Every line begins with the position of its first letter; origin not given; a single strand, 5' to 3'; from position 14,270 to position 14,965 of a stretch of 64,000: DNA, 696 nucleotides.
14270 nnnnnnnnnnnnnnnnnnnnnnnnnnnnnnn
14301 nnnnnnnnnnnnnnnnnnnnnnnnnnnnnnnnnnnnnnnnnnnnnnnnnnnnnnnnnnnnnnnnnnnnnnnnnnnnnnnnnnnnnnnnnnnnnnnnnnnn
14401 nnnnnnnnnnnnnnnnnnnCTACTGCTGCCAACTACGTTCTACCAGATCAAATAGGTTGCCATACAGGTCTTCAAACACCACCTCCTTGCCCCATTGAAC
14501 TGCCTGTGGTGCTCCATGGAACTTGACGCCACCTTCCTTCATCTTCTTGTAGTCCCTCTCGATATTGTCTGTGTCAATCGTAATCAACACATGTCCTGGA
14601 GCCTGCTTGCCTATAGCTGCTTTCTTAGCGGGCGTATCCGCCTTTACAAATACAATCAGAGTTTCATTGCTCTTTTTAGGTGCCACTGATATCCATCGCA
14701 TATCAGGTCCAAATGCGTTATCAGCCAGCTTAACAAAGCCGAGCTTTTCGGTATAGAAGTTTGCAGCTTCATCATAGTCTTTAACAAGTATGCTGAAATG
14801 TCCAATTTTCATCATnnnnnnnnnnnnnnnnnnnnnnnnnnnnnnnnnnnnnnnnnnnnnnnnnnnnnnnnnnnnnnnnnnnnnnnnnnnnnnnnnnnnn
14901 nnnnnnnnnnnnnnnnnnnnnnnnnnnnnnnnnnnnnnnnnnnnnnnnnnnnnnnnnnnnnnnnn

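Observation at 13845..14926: GC-rich VOC/glyoxalase gene bracketed by an 11-bp direct repeat of the tRNA-Ala 3' end: likely decayed integration islet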

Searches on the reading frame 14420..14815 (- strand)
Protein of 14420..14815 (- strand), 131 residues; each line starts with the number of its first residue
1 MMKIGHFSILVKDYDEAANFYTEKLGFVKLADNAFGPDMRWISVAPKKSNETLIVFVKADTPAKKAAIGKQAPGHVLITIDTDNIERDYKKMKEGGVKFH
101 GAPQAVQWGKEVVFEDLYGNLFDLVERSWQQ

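Call 8: search_protein_families(library=pfam, proteins=[window:14420-14815:-], max_evalue=0.01)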
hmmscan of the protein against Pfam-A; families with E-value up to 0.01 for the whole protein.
window:14420-14815:- (131 aa): 5 families
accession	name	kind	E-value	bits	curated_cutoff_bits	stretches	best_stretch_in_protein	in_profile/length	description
PF00903.31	Glyoxalase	-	3.8e-19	69.7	20.6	1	3-123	1-120/121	Glyoxalase/Bleomycin resistance protein/Dioxygenase superfamily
PF13669.12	Glyoxalase_4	-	0.00014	22.6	27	1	6-114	2-109/109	Glyoxalase/Bleomycin resistance protein/Dioxygenase superfamily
PF22677.2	Ble-like_N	-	0.00022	21.3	24.5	1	4-27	2-25/41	Bleomycin resistance protein-like N-terminal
PF18029.7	Glyoxalase_6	-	0.00043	21.3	23.6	1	11-125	6-106/106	Glyoxalase-like domain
PF13468.12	Glyoxalase_3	-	0.0081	16.7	25.1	0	6-100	3-102/176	Glyoxalase-like domain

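Call 9: find_homologous_proteins(query=window:14420-14815:-)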
Query window:14420-14815:- (131 aa): 1272 proteins with E <= 0.001 among 1274 candidates; the best 120 are listed.
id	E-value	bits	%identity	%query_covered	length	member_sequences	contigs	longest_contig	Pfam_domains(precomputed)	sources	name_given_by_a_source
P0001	1.0e-82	293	100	100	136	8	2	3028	PF00903.32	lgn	-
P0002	7.7e-54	199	68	98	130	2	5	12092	PF13669.13,PF00903.32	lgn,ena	-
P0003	1.1e-53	199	69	97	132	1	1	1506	PF13669.13,PF00903.32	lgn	-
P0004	2.7e-53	197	68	95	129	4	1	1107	PF13669.13,PF12681.14,PF00903.32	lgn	-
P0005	2.6e-52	194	66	99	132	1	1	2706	PF00903.32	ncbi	-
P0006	1.0e-50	189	66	98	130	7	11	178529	PF13669.13,PF00903.32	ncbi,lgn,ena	-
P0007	4.2e-47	177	61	95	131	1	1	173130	PF00903.32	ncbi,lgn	ncbi:MAG TPA: VOC family protein [Chryseosolibacter sp.]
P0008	2.8e-46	175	62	95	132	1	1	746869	PF13669.13,PF00903.32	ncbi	-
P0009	3.7e-46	174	62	98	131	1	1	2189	PF13669.13,PF00903.32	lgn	-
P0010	9.5e-46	173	59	98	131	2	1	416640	PF13669.13,PF00903.32,PF18029.8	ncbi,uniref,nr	ncbi:VOC family protein [Cohnella zeiphila]|uniref:VOC family protein n=1 Tax=Cohnella zeiphila TaxI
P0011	1.9e-45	172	62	96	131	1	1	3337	PF00903.32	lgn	-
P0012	9.6e-45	170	63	96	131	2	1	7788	PF00903.32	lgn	-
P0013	1.9e-44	169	60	96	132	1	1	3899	PF13669.13,PF12681.14,PF00903.32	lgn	-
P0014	2.6e-44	168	60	96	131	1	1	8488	PF00903.32,PF18029.8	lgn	-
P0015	3.3e-44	168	62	98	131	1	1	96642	PF00903.32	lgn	-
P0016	3.4e-44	168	62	95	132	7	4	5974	PF13669.13,PF00903.32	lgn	-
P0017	5.0e-44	167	64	96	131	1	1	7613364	PF00903.32,PF18029.8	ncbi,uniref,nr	ncbi:VOC family protein [Paenibacillus spongiae]|uniref:VOC family protein n=1 Tax=Paenibacillus spo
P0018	6.1e-44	167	60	99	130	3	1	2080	PF13669.13,PF00903.32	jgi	jgi:catechol 2,3-dioxygenase-like lactoylglutathione lyase family enzyme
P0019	7.7e-44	167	62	96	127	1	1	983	PF13669.13,PF00903.32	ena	-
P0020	8.8e-44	167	58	96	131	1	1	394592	PF00903.32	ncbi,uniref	ncbi:VOC family protein [Paenibacillus gansuensis]|uniref:VOC family protein n=1 Tax=Paenibacillus g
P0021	8.9e-44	167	60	96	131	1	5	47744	PF13669.13,PF00903.32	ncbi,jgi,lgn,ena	-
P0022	1.1e-43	166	61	96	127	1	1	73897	PF13669.13,PF00903.32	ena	-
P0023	1.1e-43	166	62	95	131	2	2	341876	PF00903.32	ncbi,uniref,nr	ncbi:VOC family protein [Brevibacillus massiliensis]|uniref:VOC family protein n=1 Tax=Brevibacillus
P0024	1.2e-43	166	60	95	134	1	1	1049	PF00903.32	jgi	jgi:catechol 2,3-dioxygenase-like lactoylglutathione lyase family enzyme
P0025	1.2e-43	166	62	95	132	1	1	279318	PF00903.32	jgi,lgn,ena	-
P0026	1.5e-43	166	62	95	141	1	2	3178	PF00903.32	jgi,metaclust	jgi:predicted enzyme related to lactoylglutathione lyase|metaclust:status=active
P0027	2.0e-43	166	60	96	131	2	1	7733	PF00903.32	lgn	-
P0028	2.1e-43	165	60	96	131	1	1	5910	PF13669.13,PF00903.32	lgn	-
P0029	3.3e-43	165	59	95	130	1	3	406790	PF00903.32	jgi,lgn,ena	-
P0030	5.0e-43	164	60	95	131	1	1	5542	PF13669.13,PF00903.32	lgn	-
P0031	6.2e-43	164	61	96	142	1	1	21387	PF13669.13,PF00903.32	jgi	jgi:predicted enzyme related to lactoylglutathione lyase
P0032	6.3e-43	164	59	96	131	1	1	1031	PF13669.13,PF12681.14,PF00903.32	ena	-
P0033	7.0e-43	164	58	96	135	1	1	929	PF13669.13,PF00903.32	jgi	jgi:catechol 2,3-dioxygenase-like lactoylglutathione lyase family enzyme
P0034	7.3e-43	164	61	96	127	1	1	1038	PF13669.13,PF00903.32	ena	-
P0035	9.0e-43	163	60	95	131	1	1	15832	PF00903.32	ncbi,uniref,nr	ncbi:hypothetical protein XYCOK13_41730 [Xylanibacillus composti]|uniref:VOC domain-containing prote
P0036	1.1e-42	163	60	96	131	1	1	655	PF13669.13,PF00903.32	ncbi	-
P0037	1.1e-42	163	61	97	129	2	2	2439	PF13669.13,PF00903.32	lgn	-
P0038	1.3e-42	163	60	96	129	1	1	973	PF13669.13,PF00903.32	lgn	-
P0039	1.4e-42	163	60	96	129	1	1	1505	PF13669.13,PF00903.32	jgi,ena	-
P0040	1.4e-42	163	59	98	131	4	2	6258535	PF00903.32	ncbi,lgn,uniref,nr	ncbi:VOC family protein [Paenibacillus sp. JCM 10914]|uniref:VOC family protein n=1 Tax=Paenibacillu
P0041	1.5e-42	163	60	97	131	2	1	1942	PF13669.13,PF00903.32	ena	-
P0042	1.6e-42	163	61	96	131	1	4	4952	PF00903.32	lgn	-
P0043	1.9e-42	162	61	98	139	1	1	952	PF13669.13,PF00903.32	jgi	-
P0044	2.1e-42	162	60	96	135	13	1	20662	PF13669.13,PF00903.32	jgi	jgi:catechol 2,3-dioxygenase-like lactoylglutathione lyase family enzyme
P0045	2.1e-42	162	59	95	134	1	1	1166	PF00903.32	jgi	jgi:catechol 2,3-dioxygenase-like lactoylglutathione lyase family enzyme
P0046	2.3e-42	162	59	97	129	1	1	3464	PF13669.13,PF00903.32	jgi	jgi:catechol 2,3-dioxygenase-like lactoylglutathione lyase family enzyme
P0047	2.4e-42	162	59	98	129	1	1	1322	PF13669.13,PF00903.32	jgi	jgi:catechol 2,3-dioxygenase-like lactoylglutathione lyase family enzyme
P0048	2.6e-42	162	60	95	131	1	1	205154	PF13669.13,PF00903.32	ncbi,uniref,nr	ncbi:VOC family protein [Metabacillus bambusae]|uniref:VOC family protein n=1 Tax=Metabacillus bambu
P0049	2.7e-42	162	59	98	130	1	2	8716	PF13669.13,PF00903.32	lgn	-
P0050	2.9e-42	162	58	96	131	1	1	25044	PF13669.13,PF00903.32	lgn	-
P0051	3.1e-42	162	56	99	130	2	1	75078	PF13669.13,PF00903.32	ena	-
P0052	3.4e-42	162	59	95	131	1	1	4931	PF13669.13,PF00903.32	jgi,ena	-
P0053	4.9e-42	161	59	95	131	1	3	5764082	PF13669.13,PF00903.32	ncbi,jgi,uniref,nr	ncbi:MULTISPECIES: VOC family protein [Metabacillus]|jgi:catechol 2,3-dioxygenase-like lactoylglutat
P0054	5.1e-42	161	61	96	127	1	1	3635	PF13669.13,PF00903.32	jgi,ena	-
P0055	5.7e-42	161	60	95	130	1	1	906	PF00903.32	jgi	jgi:catechol 2,3-dioxygenase-like lactoylglutathione lyase family enzyme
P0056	6.0e-42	161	59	98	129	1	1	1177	PF13669.13,PF00903.32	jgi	jgi:catechol 2,3-dioxygenase-like lactoylglutathione lyase family enzyme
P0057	7.0e-42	160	59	98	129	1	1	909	PF13669.13,PF00903.32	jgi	-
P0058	7.1e-42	160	60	96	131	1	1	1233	PF13669.13,PF00903.32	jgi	jgi:catechol 2,3-dioxygenase-like lactoylglutathione lyase family enzyme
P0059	1.1e-41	160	61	95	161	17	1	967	PF13669.13,PF00903.32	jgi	-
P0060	1.2e-41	160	61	96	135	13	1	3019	PF13669.13,PF00903.32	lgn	-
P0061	1.2e-41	160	60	95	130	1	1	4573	PF13669.13,PF00903.32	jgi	jgi:catechol 2,3-dioxygenase-like lactoylglutathione lyase family enzyme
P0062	1.2e-41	160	65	83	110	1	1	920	PF13669.13,PF00903.32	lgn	-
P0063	1.4e-41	159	60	96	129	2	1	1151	PF13669.13,PF00903.32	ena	-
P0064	1.6e-41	159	57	97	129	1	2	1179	PF13669.13,PF00903.32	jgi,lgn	jgi:catechol 2,3-dioxygenase-like lactoylglutathione lyase family enzyme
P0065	1.6e-41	159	59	96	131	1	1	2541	PF13669.13,PF00903.32,PF18029.8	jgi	jgi:catechol 2,3-dioxygenase-like lactoylglutathione lyase family enzyme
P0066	1.9e-41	159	57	96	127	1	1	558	PF00903.32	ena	-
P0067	2.2e-41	159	60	96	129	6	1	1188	PF13669.13,PF00903.32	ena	-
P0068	2.3e-41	159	58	98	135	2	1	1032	PF00903.32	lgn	-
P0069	2.3e-41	159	57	96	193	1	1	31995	PF13669.13,PF00903.32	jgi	jgi:predicted enzyme related to lactoylglutathione lyase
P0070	2.6e-41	159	56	96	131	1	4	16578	PF00903.32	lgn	-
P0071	2.7e-41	159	58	97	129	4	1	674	PF13669.13,PF00903.32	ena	-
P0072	2.8e-41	159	59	96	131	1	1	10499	PF00903.32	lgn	-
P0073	3.1e-41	158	58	95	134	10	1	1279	PF00903.32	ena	-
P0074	3.2e-41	158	58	96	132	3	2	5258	PF13669.13,PF00903.32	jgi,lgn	jgi:catechol 2,3-dioxygenase-like lactoylglutathione lyase family enzyme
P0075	3.3e-41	158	60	96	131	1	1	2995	PF00903.32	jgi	jgi:catechol 2,3-dioxygenase-like lactoylglutathione lyase family enzyme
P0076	3.4e-41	158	60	96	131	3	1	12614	PF00903.32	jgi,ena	-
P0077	3.4e-41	158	60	96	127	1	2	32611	PF13669.13,PF00903.32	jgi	jgi:catechol 2,3-dioxygenase-like lactoylglutathione lyase family enzyme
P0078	3.4e-41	158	59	96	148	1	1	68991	PF00903.32,PF18029.8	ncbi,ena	-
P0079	3.7e-41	158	58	95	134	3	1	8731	PF00903.32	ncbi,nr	ncbi:MAG TPA: VOC family protein [Candidatus Acidoferrum sp.]|nr:VOC family protein [Candidatus Acid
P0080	4.2e-41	158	60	96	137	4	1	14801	PF13669.13,PF00903.32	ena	-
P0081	4.5e-41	158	60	96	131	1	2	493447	PF13669.13,PF00903.32,PF18029.8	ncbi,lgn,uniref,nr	ncbi:VOC family protein [Paenibacillus mendelii]|uniref:VOC family protein n=1 Tax=Paenibacillus men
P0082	4.9e-41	158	60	96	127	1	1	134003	PF13669.13,PF00903.32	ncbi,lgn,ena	-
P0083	6.4e-41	157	58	95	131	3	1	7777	PF13669.13,PF00903.32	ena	-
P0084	6.8e-41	157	58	96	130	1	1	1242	PF13669.13,PF00903.32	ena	-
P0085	7.1e-41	157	60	96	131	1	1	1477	PF00903.32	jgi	jgi:catechol 2,3-dioxygenase-like lactoylglutathione lyase family enzyme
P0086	8.6e-41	157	58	95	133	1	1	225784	PF13669.13,PF00903.32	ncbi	ncbi:MAG: VOC family protein [Bacillota bacterium]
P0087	9.4e-41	157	58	95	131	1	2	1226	PF00903.32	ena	-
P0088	1.1e-40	157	58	97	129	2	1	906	PF13669.13,PF00903.32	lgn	-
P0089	1.2e-40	157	59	97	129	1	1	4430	PF13669.13,PF00903.32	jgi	jgi:catechol 2,3-dioxygenase-like lactoylglutathione lyase family enzyme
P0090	1.2e-40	157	58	95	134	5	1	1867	PF00903.32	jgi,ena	jgi:catechol 2,3-dioxygenase-like lactoylglutathione lyase family enzyme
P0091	1.3e-40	156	57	97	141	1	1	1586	PF13669.13,PF00903.32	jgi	jgi:catechol 2,3-dioxygenase-like lactoylglutathione lyase family enzyme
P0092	1.4e-40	156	57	98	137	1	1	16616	PF13669.13,PF00903.32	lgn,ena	-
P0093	1.6e-40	156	54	99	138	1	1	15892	PF13468.13,PF13669.13,PF00903.32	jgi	jgi:catechol 2,3-dioxygenase-like lactoylglutathione lyase family enzyme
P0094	1.6e-40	156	58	95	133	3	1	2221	PF13669.13,PF00903.32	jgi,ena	-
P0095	2.4e-40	156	59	96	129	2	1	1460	PF13669.13,PF00903.32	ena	-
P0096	2.7e-40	155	57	96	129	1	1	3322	PF13669.13,PF00903.32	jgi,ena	-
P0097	2.7e-40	155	59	96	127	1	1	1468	PF13669.13,PF00903.32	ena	-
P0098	2.7e-40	155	58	96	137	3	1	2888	PF13669.13,PF00903.32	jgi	jgi:predicted enzyme related to lactoylglutathione lyase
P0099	3.0e-40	155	58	96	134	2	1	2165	PF13669.13,PF00903.32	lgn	-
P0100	3.4e-40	155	58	97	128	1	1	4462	PF13669.13,PF00903.32,PF18029.8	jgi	jgi:catechol 2,3-dioxygenase-like lactoylglutathione lyase family enzyme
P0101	4.2e-40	155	56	95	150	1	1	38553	PF13669.13,PF00903.32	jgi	jgi:catechol 2,3-dioxygenase-like lactoylglutathione lyase family enzyme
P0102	4.5e-40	155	59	94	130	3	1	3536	PF13669.13,PF00903.32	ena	-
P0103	4.7e-40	155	58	95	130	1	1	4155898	PF22677.3,PF00903.32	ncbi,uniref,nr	ncbi:VOC family protein [Alkalihalobacillus sp. AL-G]|uniref:VOC family protein n=1 Tax=Alkalihaloba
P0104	4.8e-40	155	60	95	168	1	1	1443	PF00903.32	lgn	-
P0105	5.2e-40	154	56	96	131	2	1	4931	PF13669.13,PF00903.32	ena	-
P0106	5.3e-40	154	56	96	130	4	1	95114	PF00903.32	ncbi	ncbi:MAG: VOC family protein [Candidatus Bathyarchaeia archaeon]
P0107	5.9e-40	154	57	98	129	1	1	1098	PF13669.13,PF00903.32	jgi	jgi:catechol 2,3-dioxygenase-like lactoylglutathione lyase family enzyme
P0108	6.0e-40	154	59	96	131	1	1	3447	PF00903.32,PF18029.8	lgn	-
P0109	6.6e-40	154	57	95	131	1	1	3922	PF00903.32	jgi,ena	jgi:catechol 2,3-dioxygenase-like lactoylglutathione lyase family enzyme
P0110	7.2e-40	154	57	97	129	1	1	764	PF13669.13,PF00903.32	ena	-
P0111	7.8e-40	154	57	95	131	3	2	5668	PF00903.32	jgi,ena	jgi:catechol 2,3-dioxygenase-like lactoylglutathione lyase family enzyme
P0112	8.2e-40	154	56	97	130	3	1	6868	PF13669.13,PF00903.32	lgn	-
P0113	8.7e-40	154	57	96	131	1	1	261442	PF00903.32,PF18029.8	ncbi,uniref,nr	ncbi:VOC family protein [Cohnella nanjingensis]|uniref:VOC family protein n=1 Tax=Cohnella nanjingen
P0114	8.9e-40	154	57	97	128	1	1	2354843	PF13669.13,PF00903.32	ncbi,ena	-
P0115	1.0e-39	154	57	96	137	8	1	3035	PF00903.32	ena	-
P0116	1.1e-39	153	56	97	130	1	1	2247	PF13669.13,PF00903.32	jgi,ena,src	-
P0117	1.2e-39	153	56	96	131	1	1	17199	PF00903.32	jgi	jgi:catechol 2,3-dioxygenase-like lactoylglutathione lyase family enzyme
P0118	1.3e-39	153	56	98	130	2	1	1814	PF00903.32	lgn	-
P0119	1.6e-39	153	59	96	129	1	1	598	PF13669.13,PF00903.32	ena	-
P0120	1.6e-39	153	57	96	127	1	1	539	PF00903.32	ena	-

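Call 11: find_encoding_contigs(protein=P0001, flank=10000, max_places=10)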
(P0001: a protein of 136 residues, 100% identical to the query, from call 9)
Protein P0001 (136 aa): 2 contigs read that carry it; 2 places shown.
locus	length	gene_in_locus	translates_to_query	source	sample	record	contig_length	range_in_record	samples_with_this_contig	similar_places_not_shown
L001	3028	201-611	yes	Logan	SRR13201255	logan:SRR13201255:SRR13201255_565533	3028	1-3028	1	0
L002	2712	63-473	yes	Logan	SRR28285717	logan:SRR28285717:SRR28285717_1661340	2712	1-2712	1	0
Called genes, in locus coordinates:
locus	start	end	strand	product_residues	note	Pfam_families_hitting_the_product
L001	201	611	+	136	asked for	PF00903:Glyoxalase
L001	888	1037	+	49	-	-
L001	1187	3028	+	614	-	?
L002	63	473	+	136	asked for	PF00903:Glyoxalase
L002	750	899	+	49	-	-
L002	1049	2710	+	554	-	?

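Call 27: find_encoding_contigs(protein=P0006, flank=6000, max_places=6)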
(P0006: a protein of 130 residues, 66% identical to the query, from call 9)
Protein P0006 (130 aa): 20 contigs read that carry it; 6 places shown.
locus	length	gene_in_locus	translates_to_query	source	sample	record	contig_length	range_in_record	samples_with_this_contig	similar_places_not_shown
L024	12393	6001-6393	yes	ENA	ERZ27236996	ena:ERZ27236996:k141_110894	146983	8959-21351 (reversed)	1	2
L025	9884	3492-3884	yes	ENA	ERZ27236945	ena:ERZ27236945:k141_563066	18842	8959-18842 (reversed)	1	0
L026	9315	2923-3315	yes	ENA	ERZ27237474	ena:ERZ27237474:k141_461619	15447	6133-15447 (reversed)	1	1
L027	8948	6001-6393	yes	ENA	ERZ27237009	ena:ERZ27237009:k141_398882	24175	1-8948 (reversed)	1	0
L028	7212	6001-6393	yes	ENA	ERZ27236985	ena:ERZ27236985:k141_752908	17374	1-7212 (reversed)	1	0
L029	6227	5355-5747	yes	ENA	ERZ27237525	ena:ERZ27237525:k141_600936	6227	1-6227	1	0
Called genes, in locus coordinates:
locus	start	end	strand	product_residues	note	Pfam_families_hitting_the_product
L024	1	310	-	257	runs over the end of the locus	PF01061:ABC2_membrane, PF12698:ABC2_membrane_3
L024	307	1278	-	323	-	PF00005:ABC_tran, PF02463:SMC_N (faint), PF13304:AAA_21 (faint)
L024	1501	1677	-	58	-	-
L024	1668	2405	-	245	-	PF12679:ABC2_membrane_2, PF12730:ABC2_membrane_4 (weak), PF12698:ABC2_membrane_3 (weak), PF13346:ABC2_membrane_5 (weak)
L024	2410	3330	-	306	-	PF00005:ABC_tran, PF13304:AAA_21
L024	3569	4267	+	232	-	PF08534:Redoxin, PF00578:AhpC-TSA, PF10417:1-cysPrx_C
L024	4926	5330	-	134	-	PF01850:PIN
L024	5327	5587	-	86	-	PF04014:MazE_antitoxin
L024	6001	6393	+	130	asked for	PF00903:Glyoxalase, PF13669:Glyoxalase_4 (weak)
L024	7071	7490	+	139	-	PF13686:DrsE_2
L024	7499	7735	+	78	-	PF01206:TusA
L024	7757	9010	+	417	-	PF07992:Pyr_redox_2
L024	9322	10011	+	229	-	PF01925:TauE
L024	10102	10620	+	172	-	-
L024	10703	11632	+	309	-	PF19020:Ta1207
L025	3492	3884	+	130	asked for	PF00903:Glyoxalase, PF13669:Glyoxalase_4 (weak)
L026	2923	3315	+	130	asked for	PF00903:Glyoxalase, PF13669:Glyoxalase_4 (weak)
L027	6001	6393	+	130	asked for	PF00903:Glyoxalase, PF13669:Glyoxalase_4 (weak)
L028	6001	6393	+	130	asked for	PF00903:Glyoxalase, PF13669:Glyoxalase_4 (weak)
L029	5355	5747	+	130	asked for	PF00903:Glyoxalase, PF13669:Glyoxalase_4 (weak)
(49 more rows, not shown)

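Call 28: find_encoding_contigs(protein=P0002, flank=6000, max_places=5)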
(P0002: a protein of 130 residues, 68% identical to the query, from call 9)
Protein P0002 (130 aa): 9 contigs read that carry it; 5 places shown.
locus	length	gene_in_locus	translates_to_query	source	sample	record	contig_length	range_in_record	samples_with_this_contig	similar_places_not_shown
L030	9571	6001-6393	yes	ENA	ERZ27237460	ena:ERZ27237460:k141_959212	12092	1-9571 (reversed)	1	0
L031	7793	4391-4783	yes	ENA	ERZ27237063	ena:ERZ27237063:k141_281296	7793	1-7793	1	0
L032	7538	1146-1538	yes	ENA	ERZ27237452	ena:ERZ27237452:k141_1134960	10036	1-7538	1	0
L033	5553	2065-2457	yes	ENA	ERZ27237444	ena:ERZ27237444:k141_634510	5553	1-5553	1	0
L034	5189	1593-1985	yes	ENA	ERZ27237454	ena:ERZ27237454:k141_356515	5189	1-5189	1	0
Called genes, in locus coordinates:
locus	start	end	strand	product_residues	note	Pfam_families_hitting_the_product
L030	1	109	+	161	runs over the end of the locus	PF09828:ChrB_C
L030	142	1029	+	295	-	-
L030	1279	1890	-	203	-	-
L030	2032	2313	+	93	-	-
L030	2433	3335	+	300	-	PF02661:Fic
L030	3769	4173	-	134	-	PF01850:PIN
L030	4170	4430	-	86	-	PF04014:MazE_antitoxin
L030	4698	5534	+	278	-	PF00561:Abhydrolase_1, PF12697:Abhydrolase_6 (weak)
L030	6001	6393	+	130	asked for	PF00903:Glyoxalase, PF13669:Glyoxalase_4 (weak)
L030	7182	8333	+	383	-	-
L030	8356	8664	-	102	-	-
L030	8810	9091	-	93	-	PF00872:Transposase_mut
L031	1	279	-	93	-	?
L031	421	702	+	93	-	-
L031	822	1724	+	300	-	PF02661:Fic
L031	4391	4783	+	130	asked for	PF00903:Glyoxalase, PF13669:Glyoxalase_4 (weak)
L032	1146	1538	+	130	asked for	PF00903:Glyoxalase, PF13669:Glyoxalase_4 (weak)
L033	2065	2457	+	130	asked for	PF00903:Glyoxalase, PF13669:Glyoxalase_4 (weak)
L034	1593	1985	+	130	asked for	PF00903:Glyoxalase, PF13669:Glyoxalase_4 (weak)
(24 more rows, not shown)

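Call 56: find_encoding_contigs(protein=P0005, flank=3000, max_places=3)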
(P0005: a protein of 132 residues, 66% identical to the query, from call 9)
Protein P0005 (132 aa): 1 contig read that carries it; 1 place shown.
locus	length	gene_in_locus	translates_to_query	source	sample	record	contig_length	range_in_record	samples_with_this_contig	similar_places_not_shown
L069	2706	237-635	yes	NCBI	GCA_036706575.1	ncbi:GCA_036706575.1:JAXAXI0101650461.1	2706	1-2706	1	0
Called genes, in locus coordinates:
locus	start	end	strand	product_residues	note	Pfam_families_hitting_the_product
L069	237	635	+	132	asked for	PF00903:Glyoxalase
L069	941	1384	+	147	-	PF02627:CMD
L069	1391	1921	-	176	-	PF07617:DUF1579 (weak)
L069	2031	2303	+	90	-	PF04014:MazE_antitoxin (weak)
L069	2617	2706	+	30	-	?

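Call 57: find_encoding_contigs(protein=P0003, flank=3000, max_places=3)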
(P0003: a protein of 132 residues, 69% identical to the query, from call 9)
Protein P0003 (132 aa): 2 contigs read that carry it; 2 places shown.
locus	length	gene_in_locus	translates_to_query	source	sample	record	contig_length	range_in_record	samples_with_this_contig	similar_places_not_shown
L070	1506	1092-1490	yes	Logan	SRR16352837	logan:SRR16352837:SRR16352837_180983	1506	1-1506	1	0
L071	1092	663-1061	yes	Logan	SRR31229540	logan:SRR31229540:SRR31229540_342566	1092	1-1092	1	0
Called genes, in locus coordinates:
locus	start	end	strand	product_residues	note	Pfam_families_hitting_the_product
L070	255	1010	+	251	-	PF20240:DUF6597 (weak), PF00165:HTH_AraC (weak), PF12833:HTH_18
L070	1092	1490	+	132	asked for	PF00903:Glyoxalase, PF13669:Glyoxalase_4 (weak)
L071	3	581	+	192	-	?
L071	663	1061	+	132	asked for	PF00903:Glyoxalase, PF13669:Glyoxalase_4 (weak)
